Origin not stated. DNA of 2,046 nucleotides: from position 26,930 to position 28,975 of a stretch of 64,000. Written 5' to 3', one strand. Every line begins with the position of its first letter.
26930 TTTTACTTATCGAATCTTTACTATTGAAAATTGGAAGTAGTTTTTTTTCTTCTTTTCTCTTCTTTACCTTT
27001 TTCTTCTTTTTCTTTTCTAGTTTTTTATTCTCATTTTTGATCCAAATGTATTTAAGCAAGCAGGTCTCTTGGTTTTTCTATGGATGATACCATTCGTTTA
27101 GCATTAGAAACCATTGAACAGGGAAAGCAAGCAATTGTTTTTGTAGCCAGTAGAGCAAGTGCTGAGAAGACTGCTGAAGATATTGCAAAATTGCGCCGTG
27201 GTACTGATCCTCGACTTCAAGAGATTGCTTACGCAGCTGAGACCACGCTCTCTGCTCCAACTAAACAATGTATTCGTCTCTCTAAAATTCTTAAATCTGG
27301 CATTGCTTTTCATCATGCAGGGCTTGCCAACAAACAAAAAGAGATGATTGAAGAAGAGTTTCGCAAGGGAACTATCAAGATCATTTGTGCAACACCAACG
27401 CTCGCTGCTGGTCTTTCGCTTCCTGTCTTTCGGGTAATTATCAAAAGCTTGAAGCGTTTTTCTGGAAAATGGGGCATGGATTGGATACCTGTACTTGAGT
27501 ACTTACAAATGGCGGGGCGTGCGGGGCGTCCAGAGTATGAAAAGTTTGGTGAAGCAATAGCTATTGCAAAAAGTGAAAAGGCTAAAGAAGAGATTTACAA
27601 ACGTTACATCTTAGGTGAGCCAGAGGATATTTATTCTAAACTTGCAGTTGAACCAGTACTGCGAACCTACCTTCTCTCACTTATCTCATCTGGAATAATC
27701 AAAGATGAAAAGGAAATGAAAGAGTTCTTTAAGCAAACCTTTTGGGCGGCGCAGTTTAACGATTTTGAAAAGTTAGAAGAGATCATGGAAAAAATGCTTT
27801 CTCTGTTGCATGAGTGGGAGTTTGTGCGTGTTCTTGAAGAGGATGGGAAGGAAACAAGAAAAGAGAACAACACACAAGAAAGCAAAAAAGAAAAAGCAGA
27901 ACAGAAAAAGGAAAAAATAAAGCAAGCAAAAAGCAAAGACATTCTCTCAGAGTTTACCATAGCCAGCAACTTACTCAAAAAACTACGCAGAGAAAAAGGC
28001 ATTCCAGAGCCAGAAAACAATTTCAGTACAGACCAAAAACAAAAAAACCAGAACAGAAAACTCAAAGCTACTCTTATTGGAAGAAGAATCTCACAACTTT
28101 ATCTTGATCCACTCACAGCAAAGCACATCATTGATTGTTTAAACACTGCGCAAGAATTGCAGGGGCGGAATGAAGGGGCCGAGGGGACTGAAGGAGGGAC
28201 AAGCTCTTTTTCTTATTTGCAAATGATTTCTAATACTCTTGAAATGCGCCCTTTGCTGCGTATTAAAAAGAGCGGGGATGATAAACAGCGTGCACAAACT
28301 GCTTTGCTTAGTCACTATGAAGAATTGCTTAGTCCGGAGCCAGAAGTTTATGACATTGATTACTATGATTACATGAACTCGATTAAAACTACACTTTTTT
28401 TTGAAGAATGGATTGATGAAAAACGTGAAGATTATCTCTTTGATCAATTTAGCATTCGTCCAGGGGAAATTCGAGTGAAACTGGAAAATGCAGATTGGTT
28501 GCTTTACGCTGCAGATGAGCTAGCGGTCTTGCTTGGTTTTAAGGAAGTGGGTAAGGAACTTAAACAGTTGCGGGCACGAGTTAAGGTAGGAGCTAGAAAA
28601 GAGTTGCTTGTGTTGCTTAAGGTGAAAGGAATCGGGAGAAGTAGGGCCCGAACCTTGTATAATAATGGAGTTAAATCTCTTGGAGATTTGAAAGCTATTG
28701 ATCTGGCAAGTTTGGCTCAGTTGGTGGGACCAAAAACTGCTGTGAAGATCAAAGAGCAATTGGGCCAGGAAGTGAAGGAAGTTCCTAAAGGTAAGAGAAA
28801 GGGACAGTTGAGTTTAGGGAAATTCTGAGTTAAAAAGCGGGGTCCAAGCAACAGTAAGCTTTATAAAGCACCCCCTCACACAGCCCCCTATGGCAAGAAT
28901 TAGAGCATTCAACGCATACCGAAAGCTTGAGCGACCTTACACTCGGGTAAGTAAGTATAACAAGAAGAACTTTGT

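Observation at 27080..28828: Hel308-like helicase gene encoding only domains 2–5 (no RecA1/Walker A/B): split gene or truncated helicase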

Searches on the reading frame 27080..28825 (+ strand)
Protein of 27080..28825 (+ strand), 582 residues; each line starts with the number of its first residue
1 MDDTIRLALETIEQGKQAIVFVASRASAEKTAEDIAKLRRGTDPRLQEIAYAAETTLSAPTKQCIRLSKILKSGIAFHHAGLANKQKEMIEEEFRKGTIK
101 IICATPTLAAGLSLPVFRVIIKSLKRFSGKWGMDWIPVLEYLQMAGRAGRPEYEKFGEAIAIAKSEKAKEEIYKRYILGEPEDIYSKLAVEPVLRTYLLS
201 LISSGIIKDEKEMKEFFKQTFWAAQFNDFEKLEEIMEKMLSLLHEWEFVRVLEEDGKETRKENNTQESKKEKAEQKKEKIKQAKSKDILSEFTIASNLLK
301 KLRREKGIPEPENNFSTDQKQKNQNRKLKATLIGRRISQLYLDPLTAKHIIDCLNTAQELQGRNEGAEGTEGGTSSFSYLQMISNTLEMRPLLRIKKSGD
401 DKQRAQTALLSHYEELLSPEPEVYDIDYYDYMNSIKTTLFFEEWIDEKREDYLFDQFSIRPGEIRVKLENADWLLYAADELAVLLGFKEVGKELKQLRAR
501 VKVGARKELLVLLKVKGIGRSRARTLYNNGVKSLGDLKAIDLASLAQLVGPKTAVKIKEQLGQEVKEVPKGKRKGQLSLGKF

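Call 3: search_protein_families(library=pfam, proteins=[window:27080-28825:+], max_evalue=0.1)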
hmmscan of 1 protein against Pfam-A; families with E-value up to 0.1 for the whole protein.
window:27080-28825:+ (582 aa): 8 families
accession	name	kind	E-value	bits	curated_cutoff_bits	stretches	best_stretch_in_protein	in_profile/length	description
PF21280.2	Helicase_dom4_arc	-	1.7e-27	96.2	27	1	378-504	2-125/125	Archaeal helicase, domain 4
PF00271.37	Helicase_C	-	5.3e-12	46.4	23.5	1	68-151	31-109/110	Helicase conserved C-terminal domain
PF14520.12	HHH_5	-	3e-10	40.8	27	1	511-561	3-55/57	Helix-hairpin-helix domain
PF10391.15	DNA_pol_lambd_f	-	1.8e-05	24.9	29.8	1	512-539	3-30/51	Fingers domain of DNA polymerase lambda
PF20470.4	HTH_61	-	4.6e-05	24.1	24.3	1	157-249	1-91/92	Helix-turn-helix domain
PF21999.2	IMS_HHH_1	-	0.00027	21.8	27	1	517-555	5-43/53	DNA polymerase-iota, thumb domain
PF00633.29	HHH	-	0.03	14.6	24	0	512-526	13-27/30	Helix-hairpin-helix motif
PF25453.1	DUF7898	-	0.032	15.1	27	1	508-560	2-54/80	Domain of unknown function (DUF7898)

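Call 4: search_protein_families(library=ncbifam, proteins=[window:27080-28825:+], max_evalue=0.1)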
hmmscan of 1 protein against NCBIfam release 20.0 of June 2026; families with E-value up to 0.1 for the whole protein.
window:27080-28825:+ (582 aa): 17 families
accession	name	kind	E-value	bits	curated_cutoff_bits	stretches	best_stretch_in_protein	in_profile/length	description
NF002654.0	PRK02362.1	equivalog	1.4e-129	433.6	887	1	2-570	230-712/739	ATP-dependent DNA helicase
NF001308.0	PRK00254.1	equivalog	6.4e-101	338.7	1216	2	7-255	230-476/720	ATP-dependent DNA helicase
NF040935.1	helicase_Hel308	equivalog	2.2e-88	297.2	1200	2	5-255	237-487/704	ATP-dependent DNA helicase Hel308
NF002251.0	PRK01172.1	equivalog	3.9e-80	269.9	891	2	5-250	226-460/674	ATP-dependent DNA helicase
TIGR04121.1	DEXH_lig_assoc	equivalog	2.5e-05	22.2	850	1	71-113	275-317/804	ligase-associated DNA damage response DEXH box helicase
TIGR00614.1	recQ_fam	subfamily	8.6e-05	21.5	219.8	1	77-152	255-321/470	RecQ family ATP-dependent DNA helicase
NF010338.0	PRK13767.1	equivalog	0.0008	17.7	849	1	69-122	312-365/877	ATP-dependent helicase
NF008279.0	PRK11057.1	equivalog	0.0016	16.9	1015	1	75-150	263-329/608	ATP-dependent DNA helicase RecQ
TIGR03491.1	TIGR03491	subfamily_domain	0.0023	17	97.45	1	512-563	214-263/462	TM0106 family RecB-like putative nuclease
TIGR03817.1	DECH_helic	hypoth_equivalog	0.0038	15.5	874.1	0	8-48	264-304/742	helicase/secretion neighborhood putative DEAH-box helicase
TIGR01389.1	recQ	equivalog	0.0079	14.7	640.2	1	76-150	252-317/591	DNA helicase RecQ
NF007284.0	PRK09751.1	equivalog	0.0087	13.3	1496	1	10-123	287-400/1538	ATP-dependent helicase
NF008167.0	PRK10917.2-1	equivalog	0.0088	14.2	995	1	9-121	506-609/744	ATP-dependent DNA helicase RecG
NF004069.0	PRK05580.2-1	equivalog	0.0091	14.5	767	1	8-105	119-212/612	primosomal protein N'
NF008164.0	PRK10917.1-2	equivalog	0.024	12.9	785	1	56-121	503-568/704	ATP-dependent DNA helicase RecG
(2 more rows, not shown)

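Call 5: search_solved_structures(query=window:27080-28825:+, max_evalue=0.001, show_alignments=2)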
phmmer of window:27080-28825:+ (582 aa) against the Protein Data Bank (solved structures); distinct sequences matched with E-value up to 0.001: 53.
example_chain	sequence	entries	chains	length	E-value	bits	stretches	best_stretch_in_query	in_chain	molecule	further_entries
2zj2_A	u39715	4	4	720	2.2e-74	254.1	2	7-255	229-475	Putative ski2-type helicase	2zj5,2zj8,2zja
2va8_A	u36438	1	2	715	9.3e-68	232.2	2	4-228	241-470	SKI2-TYPE HELICASE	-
2p6r_A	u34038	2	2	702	7.1e-67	229.3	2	10-249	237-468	afUHEL308 HELICASE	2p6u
9b15_A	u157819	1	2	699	4.5e-64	220.1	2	10-249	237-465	ATP-dependent DNA helicase Hel308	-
8alz_B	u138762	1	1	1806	2.4e-41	145.1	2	12-222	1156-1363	Activating signal cointegrator 1 complex subunit 3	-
7zpq_CA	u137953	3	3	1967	1.3e-40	142.6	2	5-222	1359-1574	SLH1 isoform 1 | RQC trigger complex helicase SLH1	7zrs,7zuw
6qdv_B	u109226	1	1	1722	2.7e-33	118.5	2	16-164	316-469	U5 small nuclear ribonucleoprotein 200 kDa helicase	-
4f92_B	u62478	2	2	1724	2.8e-33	118.5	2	16-164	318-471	U5 small nuclear ribonucleoprotein 200 kDa helicase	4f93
4f91_B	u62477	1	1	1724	2.8e-33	118.5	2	16-164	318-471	U5 small nuclear ribonucleoprotein 200 kDa helicase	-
5urj_A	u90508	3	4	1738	2.8e-33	118.4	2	16-164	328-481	U5 small nuclear ribonucleoprotein 200 kDa helicase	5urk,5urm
4kit_B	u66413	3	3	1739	2.8e-33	118.4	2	16-164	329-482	U5 small nuclear ribonucleoprotein 200 kDa helicase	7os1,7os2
6s8q_B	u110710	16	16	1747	2.9e-33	118.4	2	16-164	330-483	U5 small nuclear ribonucleoprotein 200 kDa helicase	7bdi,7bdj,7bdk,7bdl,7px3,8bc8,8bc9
6s9i_B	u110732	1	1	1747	2.9e-33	118.4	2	16-164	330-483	U5 small nuclear ribonucleoprotein 200 kDa helicase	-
3jcr_C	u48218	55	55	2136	3.7e-33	118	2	16-164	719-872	hBrr2 | U5 small nuclear ribonucleoprotein 200 kDa helicase | Brr2, U5 small nuclear ribonucleoprotein 200 kDa helicase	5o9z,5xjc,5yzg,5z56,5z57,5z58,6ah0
6s8o_B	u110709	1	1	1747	4.4e-33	117.8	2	16-164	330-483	U5 small nuclear ribonucleoprotein 200 kDa helicase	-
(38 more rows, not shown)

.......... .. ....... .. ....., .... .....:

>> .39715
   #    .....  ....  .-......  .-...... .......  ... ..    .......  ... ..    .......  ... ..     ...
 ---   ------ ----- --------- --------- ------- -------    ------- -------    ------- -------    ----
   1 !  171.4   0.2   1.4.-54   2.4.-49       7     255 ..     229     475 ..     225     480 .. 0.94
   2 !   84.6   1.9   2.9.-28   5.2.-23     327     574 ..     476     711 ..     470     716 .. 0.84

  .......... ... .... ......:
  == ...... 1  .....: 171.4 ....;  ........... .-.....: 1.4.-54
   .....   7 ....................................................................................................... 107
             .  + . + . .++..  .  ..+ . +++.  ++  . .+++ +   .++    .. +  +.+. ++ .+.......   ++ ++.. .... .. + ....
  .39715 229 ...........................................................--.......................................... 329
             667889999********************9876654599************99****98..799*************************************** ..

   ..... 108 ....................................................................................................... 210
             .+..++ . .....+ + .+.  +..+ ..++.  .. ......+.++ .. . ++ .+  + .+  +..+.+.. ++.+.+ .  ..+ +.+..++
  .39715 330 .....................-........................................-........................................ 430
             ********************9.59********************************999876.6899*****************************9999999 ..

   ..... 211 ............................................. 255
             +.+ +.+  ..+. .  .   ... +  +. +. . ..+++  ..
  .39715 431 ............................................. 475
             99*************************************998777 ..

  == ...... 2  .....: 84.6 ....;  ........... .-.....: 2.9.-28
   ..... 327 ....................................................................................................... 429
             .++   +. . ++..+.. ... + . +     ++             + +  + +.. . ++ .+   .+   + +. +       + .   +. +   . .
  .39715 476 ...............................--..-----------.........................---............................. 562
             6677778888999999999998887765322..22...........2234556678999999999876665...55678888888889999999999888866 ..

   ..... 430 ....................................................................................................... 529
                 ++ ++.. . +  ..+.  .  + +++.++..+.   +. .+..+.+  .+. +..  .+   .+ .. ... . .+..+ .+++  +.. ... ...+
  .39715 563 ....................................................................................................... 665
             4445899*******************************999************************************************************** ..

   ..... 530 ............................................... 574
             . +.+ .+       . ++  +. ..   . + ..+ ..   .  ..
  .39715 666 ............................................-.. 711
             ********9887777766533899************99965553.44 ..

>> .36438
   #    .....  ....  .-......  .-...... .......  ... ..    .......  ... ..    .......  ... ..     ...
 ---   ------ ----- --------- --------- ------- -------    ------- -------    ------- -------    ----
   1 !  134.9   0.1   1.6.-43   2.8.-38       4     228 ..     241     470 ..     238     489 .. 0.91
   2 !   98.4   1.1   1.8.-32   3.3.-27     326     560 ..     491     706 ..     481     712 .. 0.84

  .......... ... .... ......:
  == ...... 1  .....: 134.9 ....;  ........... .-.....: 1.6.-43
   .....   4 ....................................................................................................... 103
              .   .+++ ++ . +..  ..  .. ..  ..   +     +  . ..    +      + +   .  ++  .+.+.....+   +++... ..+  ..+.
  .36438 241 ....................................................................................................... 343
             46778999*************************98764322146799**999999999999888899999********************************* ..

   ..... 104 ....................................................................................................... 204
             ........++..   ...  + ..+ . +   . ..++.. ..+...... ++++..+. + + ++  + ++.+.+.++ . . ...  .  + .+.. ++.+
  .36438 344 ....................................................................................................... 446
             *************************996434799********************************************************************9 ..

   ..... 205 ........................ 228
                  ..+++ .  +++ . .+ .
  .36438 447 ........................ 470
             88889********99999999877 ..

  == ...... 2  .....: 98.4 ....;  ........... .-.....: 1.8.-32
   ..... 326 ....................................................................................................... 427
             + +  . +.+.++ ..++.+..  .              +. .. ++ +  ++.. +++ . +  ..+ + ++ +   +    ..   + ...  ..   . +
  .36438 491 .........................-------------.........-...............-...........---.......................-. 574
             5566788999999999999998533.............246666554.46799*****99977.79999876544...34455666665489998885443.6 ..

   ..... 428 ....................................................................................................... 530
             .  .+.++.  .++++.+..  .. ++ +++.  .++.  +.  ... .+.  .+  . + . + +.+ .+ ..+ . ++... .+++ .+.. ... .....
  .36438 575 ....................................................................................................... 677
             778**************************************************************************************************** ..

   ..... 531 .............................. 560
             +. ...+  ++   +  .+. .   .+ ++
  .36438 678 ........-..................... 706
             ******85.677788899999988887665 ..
